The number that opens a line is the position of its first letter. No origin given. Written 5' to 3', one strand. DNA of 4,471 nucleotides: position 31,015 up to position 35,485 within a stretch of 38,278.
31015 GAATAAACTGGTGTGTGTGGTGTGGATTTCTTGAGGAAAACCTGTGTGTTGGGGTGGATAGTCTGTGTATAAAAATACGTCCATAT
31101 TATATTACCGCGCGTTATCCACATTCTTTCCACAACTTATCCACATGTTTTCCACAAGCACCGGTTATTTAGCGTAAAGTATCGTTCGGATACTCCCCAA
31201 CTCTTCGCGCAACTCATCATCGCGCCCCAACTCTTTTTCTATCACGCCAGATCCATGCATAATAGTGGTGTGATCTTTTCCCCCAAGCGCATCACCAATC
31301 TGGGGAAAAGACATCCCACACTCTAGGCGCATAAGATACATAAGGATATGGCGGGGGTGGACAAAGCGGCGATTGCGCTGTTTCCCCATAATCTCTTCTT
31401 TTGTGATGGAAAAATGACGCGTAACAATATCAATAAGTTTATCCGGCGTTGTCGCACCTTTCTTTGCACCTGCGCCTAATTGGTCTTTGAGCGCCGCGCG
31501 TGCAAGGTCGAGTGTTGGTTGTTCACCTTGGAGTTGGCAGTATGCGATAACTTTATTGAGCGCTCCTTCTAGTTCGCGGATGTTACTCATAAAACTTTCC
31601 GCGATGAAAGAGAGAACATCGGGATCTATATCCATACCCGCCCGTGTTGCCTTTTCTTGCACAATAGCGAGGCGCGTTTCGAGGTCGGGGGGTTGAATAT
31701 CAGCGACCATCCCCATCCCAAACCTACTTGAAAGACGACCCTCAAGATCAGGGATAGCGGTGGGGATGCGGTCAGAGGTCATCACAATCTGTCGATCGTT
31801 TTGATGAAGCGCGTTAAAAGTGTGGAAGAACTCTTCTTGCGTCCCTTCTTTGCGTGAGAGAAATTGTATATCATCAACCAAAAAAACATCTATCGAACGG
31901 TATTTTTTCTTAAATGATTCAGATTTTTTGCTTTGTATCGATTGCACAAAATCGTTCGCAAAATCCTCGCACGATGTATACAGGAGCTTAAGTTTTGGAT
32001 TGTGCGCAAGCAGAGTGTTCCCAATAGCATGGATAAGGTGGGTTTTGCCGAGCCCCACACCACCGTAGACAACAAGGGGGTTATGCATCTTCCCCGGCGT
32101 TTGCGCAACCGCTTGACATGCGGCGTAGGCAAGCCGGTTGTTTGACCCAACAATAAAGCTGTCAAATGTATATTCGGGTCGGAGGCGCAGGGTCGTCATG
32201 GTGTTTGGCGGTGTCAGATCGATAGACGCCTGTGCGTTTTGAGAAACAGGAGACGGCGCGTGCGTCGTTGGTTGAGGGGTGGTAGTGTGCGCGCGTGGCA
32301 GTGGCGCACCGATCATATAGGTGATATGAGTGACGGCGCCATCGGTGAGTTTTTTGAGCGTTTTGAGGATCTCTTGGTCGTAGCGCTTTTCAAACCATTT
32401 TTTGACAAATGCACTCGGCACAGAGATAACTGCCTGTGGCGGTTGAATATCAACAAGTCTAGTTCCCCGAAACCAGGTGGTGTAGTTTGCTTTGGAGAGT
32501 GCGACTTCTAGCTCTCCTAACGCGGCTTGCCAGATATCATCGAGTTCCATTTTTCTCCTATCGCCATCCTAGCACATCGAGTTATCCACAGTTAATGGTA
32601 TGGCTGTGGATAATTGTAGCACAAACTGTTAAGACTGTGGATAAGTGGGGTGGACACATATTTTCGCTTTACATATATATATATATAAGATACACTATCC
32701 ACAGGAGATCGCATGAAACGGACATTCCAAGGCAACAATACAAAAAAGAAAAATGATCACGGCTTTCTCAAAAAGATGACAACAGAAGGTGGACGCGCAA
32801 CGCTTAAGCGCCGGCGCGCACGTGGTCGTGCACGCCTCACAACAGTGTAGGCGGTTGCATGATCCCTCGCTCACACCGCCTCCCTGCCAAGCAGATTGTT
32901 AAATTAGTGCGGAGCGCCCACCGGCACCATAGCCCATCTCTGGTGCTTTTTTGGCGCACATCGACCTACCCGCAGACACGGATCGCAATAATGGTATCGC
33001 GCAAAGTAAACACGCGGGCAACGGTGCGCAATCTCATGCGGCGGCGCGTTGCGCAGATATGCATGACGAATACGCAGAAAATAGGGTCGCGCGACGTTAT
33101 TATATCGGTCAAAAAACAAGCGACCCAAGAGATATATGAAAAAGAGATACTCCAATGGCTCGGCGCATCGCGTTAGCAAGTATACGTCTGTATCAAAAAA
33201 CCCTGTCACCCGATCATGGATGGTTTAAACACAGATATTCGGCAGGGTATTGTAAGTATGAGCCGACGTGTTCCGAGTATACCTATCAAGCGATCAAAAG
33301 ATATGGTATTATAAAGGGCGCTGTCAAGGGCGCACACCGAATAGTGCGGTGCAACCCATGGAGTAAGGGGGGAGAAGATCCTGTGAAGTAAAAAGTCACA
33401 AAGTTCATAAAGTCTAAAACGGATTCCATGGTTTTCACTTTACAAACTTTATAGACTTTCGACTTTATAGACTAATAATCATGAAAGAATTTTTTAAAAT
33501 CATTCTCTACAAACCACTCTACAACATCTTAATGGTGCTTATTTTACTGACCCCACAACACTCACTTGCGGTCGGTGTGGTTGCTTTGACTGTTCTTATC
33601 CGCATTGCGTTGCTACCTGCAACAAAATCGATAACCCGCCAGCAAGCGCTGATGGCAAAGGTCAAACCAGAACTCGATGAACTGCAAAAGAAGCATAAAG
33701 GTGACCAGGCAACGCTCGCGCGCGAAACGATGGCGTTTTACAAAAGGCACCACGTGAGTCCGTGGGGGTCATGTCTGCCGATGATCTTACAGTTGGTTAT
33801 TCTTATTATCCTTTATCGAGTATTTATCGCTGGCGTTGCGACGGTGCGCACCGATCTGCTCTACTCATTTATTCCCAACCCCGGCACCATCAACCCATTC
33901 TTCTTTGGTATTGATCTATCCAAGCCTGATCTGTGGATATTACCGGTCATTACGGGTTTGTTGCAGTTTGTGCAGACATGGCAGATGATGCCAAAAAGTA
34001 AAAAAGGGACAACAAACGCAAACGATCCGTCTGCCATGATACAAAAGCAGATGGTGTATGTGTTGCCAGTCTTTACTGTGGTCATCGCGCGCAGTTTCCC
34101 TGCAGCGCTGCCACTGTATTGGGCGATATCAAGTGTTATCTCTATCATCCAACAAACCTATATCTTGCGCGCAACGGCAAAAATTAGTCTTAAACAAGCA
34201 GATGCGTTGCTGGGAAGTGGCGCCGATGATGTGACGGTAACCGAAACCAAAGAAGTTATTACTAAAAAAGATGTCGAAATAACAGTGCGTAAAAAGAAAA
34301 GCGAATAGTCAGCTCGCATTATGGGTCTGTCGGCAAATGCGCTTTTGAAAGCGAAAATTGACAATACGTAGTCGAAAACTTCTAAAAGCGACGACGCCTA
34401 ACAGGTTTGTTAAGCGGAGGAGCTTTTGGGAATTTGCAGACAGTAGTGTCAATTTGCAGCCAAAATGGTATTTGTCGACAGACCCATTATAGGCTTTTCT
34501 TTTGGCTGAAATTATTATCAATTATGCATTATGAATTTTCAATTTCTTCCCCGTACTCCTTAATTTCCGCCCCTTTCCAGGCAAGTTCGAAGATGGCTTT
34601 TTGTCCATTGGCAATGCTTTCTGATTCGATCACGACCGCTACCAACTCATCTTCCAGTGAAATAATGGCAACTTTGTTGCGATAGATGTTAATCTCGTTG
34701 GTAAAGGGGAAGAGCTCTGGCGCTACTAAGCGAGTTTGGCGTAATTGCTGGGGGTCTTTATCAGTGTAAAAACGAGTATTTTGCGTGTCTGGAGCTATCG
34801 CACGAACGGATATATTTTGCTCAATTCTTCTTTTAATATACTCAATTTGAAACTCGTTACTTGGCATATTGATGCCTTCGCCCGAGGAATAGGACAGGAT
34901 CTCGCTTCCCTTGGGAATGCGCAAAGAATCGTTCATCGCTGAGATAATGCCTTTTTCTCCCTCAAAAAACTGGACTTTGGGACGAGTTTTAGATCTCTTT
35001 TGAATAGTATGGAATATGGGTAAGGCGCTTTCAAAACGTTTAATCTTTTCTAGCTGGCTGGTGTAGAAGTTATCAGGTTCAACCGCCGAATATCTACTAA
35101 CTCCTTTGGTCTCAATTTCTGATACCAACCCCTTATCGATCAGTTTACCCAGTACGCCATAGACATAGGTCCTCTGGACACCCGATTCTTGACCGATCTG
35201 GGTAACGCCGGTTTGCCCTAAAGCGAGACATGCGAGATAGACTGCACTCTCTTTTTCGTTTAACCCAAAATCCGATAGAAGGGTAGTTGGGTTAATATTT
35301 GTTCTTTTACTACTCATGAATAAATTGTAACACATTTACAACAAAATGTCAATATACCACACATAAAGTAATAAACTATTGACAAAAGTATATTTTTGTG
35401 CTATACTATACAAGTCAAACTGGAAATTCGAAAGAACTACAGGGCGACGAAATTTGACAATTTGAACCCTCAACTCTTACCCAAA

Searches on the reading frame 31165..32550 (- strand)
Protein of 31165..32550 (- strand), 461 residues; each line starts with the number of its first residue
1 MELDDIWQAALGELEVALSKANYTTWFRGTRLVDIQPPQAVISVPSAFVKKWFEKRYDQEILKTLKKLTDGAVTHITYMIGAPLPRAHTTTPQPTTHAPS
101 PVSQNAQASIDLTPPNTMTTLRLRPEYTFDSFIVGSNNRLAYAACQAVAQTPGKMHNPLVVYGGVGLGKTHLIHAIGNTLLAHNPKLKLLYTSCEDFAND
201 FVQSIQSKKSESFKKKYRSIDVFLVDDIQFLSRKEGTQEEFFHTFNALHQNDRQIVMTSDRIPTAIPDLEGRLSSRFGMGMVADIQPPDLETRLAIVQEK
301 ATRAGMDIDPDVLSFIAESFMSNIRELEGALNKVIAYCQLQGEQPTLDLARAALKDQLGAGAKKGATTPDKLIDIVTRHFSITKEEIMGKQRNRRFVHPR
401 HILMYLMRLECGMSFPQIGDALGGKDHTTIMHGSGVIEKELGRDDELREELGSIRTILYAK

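Call 6: search_protein_families(library=pfam, proteins=[window:31165-32550:-], max_evalue=0.01)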
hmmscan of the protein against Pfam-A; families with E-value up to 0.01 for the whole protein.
window:31165-32550:- (461 aa): 9 families
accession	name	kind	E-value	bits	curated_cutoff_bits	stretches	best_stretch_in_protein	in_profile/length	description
PF00308.24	Bac_DnaA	-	1.2e-66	224.3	23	1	123-283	1-161/162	Bacterial DnaA ATPAse domain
PF08299.17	Bac_DnaA_C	-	5e-23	81.3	31.5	1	369-433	1-65/69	Bacterial dnaA protein helix-turn-helix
PF11638.13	DnaA_N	-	1.3e-12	47.6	24.6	1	5-66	2-64/65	DnaA N-terminal domain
PF00004.35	AAA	-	5.7e-08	33.7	21.2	1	160-279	2-129/131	ATPase family associated with various cellular activities (AAA)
PF01695.23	IstB_IS21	-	3.2e-07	30.5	24.1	1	158-260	94-193/238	IstB-like ATP binding protein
PF13401.12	AAA_22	-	0.00022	22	27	0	158-244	7-103/130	AAA domain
PF01637.24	ATPase_2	-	0.00062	20.1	33.2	1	155-266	19-123/225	ATPase domain predominantly from Archaea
PF13173.12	AAA_14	-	0.0034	17.8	27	1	157-257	3-95/129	AAA domain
PF13191.12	AAA_16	-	0.0092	16.9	32.6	0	150-204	18-72/167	AAA ATPase domain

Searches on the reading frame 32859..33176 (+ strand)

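Call 6: search_protein_families(library=pfam, proteins=[window:32859-33176:+], max_evalue=0.01)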
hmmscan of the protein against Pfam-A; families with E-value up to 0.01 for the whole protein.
window:32859-33176:+ (105 aa): 1 family
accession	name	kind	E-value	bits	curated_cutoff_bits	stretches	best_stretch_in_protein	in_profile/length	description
PF00825.24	Ribonuclease_P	-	3.1e-14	53.4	22.3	1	4-91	3-92/109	Ribonuclease P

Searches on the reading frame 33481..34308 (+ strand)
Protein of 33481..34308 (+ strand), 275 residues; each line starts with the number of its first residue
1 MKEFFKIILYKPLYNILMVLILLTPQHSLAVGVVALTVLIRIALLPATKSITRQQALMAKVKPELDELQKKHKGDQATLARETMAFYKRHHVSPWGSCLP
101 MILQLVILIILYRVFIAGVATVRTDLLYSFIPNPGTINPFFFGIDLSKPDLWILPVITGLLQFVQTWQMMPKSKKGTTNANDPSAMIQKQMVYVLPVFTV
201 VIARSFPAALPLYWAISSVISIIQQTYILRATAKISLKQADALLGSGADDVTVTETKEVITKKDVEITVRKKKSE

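Call 6: search_protein_families(library=pfam, proteins=[window:33481-34308:+], max_evalue=0.01)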
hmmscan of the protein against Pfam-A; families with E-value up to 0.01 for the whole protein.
window:33481-34308:+ (275 aa): 1 family
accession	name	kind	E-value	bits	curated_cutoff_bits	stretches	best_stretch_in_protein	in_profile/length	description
PF02096.25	60KD_IMP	-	9e-45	153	35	1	31-229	3-162/163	60Kd inner membrane protein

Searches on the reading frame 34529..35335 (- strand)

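Call 6: search_protein_families(library=pfam, proteins=[window:34529-35335:-], max_evalue=0.01)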
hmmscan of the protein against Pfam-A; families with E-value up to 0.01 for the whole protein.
window:34529-35335:- (268 aa): 1 family
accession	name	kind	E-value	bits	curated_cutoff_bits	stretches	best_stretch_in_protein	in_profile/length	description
PF01978.25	TrmB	-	5.1e-15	55.5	25.6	1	20-87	1-67/68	Sugar-specific transcriptional regulator TrmB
